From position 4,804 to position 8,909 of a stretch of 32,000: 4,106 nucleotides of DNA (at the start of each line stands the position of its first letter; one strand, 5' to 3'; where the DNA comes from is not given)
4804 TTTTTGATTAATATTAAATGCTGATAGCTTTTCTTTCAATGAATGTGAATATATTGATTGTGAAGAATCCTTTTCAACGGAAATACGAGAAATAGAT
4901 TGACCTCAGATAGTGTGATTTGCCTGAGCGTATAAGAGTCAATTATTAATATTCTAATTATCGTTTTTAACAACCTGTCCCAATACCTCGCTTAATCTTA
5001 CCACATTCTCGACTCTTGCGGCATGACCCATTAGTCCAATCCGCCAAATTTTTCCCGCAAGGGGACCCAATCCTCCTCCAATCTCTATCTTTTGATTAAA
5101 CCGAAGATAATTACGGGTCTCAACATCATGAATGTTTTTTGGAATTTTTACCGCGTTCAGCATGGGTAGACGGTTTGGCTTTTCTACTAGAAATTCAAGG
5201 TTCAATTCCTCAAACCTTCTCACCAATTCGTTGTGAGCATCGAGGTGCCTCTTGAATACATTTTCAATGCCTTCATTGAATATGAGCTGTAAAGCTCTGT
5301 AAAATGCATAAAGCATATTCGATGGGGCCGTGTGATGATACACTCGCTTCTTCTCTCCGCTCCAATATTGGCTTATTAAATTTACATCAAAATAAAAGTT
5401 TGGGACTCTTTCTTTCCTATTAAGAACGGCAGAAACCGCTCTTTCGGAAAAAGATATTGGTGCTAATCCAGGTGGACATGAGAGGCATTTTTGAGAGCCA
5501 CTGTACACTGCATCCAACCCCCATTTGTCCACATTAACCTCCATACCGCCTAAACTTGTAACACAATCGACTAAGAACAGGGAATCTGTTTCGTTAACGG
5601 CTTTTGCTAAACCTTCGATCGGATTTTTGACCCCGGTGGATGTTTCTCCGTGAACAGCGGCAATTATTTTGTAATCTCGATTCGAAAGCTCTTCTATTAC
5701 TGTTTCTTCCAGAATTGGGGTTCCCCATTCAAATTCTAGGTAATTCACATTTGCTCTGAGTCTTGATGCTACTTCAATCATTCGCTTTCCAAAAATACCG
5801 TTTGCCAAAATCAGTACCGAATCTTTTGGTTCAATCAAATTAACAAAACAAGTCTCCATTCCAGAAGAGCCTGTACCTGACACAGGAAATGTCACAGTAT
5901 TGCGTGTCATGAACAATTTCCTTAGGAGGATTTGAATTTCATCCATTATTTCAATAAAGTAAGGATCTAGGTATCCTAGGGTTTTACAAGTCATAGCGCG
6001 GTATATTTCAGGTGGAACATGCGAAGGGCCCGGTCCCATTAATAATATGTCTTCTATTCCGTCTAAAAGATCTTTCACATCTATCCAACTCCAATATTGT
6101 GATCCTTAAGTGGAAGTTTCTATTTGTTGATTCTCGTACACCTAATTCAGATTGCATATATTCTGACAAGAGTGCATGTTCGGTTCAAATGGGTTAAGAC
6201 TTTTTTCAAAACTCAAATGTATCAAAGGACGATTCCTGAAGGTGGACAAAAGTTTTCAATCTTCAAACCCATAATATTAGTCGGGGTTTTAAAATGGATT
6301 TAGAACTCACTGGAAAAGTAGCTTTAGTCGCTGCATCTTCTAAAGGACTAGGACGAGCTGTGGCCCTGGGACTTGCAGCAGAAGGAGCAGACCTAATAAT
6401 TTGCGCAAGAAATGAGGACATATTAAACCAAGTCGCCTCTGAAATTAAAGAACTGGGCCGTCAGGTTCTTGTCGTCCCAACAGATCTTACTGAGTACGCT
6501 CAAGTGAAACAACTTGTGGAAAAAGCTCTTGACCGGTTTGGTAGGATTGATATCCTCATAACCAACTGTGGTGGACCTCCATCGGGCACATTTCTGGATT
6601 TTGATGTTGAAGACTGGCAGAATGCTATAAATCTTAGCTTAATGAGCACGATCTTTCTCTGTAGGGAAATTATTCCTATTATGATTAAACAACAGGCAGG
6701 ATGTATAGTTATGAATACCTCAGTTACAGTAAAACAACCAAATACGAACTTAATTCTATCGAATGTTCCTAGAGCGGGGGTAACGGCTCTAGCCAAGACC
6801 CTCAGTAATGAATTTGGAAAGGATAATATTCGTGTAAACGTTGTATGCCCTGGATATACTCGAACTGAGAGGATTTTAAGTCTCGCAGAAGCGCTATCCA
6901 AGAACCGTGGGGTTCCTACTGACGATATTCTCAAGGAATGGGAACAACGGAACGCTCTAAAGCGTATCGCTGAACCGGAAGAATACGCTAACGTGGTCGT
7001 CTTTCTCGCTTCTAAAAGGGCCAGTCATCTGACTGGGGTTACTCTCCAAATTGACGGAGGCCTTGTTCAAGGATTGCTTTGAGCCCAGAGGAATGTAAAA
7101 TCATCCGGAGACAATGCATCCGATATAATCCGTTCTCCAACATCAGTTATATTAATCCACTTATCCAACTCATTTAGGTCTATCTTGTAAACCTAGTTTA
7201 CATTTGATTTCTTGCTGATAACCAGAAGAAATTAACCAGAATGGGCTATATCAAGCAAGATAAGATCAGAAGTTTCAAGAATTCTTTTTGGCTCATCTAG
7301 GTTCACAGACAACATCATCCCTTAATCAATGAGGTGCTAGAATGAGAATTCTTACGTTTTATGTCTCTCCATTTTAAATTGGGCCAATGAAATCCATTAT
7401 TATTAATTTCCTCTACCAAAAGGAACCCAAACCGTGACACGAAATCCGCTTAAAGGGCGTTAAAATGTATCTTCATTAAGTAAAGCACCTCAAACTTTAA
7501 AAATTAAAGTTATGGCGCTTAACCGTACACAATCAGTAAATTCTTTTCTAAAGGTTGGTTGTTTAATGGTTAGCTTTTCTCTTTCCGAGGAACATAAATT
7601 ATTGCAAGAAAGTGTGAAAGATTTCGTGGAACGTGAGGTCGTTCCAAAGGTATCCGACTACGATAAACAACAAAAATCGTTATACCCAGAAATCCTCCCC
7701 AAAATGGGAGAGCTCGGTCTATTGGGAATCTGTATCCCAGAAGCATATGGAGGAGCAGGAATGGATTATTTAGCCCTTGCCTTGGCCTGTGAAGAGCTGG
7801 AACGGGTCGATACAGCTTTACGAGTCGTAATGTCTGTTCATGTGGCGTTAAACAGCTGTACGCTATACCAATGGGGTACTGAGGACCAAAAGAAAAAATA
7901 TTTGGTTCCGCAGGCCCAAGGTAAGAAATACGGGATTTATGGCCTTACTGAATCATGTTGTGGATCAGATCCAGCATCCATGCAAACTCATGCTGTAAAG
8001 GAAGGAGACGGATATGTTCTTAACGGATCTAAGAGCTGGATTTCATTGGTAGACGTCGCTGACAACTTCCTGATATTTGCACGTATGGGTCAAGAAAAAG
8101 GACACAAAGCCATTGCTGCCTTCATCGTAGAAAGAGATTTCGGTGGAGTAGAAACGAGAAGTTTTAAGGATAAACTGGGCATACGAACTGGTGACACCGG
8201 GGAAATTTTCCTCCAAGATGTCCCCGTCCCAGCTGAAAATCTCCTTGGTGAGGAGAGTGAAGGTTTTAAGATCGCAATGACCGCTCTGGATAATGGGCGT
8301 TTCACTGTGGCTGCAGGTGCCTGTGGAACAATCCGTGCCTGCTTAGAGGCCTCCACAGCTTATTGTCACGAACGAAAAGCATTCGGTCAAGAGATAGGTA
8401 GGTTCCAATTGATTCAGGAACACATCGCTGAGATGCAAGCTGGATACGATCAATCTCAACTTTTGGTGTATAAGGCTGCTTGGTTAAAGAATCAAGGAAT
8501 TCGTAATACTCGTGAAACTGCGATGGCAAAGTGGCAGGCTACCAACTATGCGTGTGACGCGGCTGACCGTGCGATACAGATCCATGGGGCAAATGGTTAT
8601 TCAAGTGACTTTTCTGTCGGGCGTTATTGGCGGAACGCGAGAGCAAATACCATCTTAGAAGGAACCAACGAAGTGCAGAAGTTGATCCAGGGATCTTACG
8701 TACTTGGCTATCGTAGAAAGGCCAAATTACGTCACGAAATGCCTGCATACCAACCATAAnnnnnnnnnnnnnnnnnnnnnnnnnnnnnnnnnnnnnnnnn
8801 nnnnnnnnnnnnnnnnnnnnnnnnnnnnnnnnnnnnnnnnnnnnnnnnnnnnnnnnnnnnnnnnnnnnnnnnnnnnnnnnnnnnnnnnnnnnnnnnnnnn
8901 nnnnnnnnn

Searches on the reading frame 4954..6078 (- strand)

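Call 5: search_protein_families(library=pfam, proteins=[window:4954-6078:-], max_evalue=0.01)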
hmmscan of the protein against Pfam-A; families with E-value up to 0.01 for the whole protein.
window:4954-6078:- (374 aa): 1 family
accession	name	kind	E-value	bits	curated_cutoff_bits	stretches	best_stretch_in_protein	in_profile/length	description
PF00266.25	Aminotran_5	-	1.9e-23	83.5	21.5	1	38-336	38-338/371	Aminotransferase class-V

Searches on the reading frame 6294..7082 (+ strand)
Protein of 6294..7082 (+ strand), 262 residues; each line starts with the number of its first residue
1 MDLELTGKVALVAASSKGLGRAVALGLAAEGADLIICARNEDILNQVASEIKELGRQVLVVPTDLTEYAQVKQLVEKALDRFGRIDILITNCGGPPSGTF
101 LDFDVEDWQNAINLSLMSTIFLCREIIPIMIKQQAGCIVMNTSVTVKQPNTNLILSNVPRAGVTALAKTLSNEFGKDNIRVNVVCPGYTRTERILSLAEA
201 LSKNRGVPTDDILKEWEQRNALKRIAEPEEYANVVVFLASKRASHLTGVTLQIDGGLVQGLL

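Call 5: search_protein_families(library=pfam, proteins=[window:6294-7082:+], max_evalue=0.01)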
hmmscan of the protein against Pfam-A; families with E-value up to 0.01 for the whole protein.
window:6294-7082:+ (262 aa): 7 families
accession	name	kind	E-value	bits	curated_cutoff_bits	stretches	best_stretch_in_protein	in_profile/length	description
PF13561.12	adh_short_C2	-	7.7e-57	193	27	1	13-257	2-235/236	Enoyl-(Acyl carrier protein) reductase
PF00106.31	adh_short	-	5.1e-49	166.8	26.6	1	8-193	1-186/195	short chain dehydrogenase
PF08659.16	KR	-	2.4e-08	34.6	22.6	1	11-113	4-110/180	KR domain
PF23441.1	SDR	-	7.3e-05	22.7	27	1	69-194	78-199/258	SDR-like rossmann domain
PF08643.16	DUF1776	-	0.00026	20.9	25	1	97-182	105-192/294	Fungal family of unknown function (DUF1776)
PF13439.12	Glyco_transf_4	-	0.00095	19.7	28.5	0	162-229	3-71/170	Glycosyltransferase Family 4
PF00291.31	PALP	-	0.0097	15.7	35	0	7-76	54-123/295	Pyridoxal-phosphate dependent enzyme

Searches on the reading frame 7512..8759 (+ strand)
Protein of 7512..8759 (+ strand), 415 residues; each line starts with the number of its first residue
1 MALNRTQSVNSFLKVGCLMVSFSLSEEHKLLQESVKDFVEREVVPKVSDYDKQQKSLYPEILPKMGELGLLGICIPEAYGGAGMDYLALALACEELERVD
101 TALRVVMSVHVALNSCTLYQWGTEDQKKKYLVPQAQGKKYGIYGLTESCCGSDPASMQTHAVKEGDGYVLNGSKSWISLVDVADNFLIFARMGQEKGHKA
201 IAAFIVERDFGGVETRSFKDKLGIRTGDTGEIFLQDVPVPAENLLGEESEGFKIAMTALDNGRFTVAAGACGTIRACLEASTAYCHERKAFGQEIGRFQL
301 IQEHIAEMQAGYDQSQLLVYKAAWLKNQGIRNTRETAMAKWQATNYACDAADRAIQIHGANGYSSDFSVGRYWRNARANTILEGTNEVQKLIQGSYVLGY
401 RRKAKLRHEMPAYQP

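Call 5: search_protein_families(library=pfam, proteins=[window:7512-8759:+], max_evalue=0.01)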
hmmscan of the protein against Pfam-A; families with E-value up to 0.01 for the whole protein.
window:7512-8759:+ (415 aa): 4 families
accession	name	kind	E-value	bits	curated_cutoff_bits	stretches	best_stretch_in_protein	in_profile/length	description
PF00441.29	Acyl-CoA_dh_1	-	2.8e-48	164.3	22.4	1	250-392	2-144/150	Acyl-CoA dehydrogenase, C-terminal domain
PF02771.21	Acyl-CoA_dh_N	-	2e-36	125.2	22.9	1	25-138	1-113/113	Acyl-CoA dehydrogenase, N-terminal domain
PF02770.24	Acyl-CoA_dh_M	-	9.7e-21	74.2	33.3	1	144-237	3-97/97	Acyl-CoA dehydrogenase, middle domain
PF08028.16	Acyl-CoA_dh_2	-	1.6e-13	51.6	22.7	1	265-385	2-132/134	Acyl-CoA dehydrogenase, C-terminal domain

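Call 62: search_protein_families(library=ncbifam, proteins=[window:7512-8759:+], max_evalue=1e-40)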
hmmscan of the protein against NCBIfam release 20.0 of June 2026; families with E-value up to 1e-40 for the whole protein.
window:7512-8759:+ (415 aa): 11 families
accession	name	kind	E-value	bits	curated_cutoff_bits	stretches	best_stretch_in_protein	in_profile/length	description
NF045552.1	GlutCoADH_Des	equivalog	3.4e-106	355.7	470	1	21-403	2-385/387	glutaryl-CoA dehydrogenase Acd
NF042972.1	AcrlCoAredClosAcrC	equivalog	2.7e-101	339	640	1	21-398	2-377/378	acryloyl-CoA reductase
NF058590.1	AcCoDHFadEBacil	equivalog_domain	1.6e-88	297.7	600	1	23-398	20-411/586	acyl-CoA dehydrogenase FadE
NF043006.1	CyhCrbnylCoADH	equivalog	6.9e-74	249.1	650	1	25-394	5-372/380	cyclohexane-1-carbonyl-CoA dehydrogenase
TIGR03207.1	cyc_hxne_CoA_dh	equivalog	8.7e-68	228.7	575.35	1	24-393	1-367/372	cyclohexanecarboxyl-CoA dehydrogenase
NF008997.0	PRK12341.1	equivalog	7.1e-67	226.1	537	1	21-397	2-376/382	acyl-CoA dehydrogenase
NF053553.1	prodigi_MBC_PigA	equivalog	3.8e-66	223.8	500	1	21-392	2-374/381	prodigiosin MBC biosynthesis dehydrogenase PigA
NF042439.1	SulpropCoADesulf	equivalog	2.3e-64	217.5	600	1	33-402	2-375/379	3-sulfinopropanoyl-CoA desulfinase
NF045652.1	ProlPCPDhRedW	equivalog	1.4e-59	201.9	650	1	27-390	3-366/376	L-prolyl-[peptidyl-carrier protein] dehydrogenase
NF002885.1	PRK03354.1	equivalog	8e-55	186.4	540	1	21-398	2-374/378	crotonobetainyl-CoA dehydrogenase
NF052270.1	Staph_DH_FadE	equivalog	6e-54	183.3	600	1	18-399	15-395/400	acyl-CoA dehydrogenase FadE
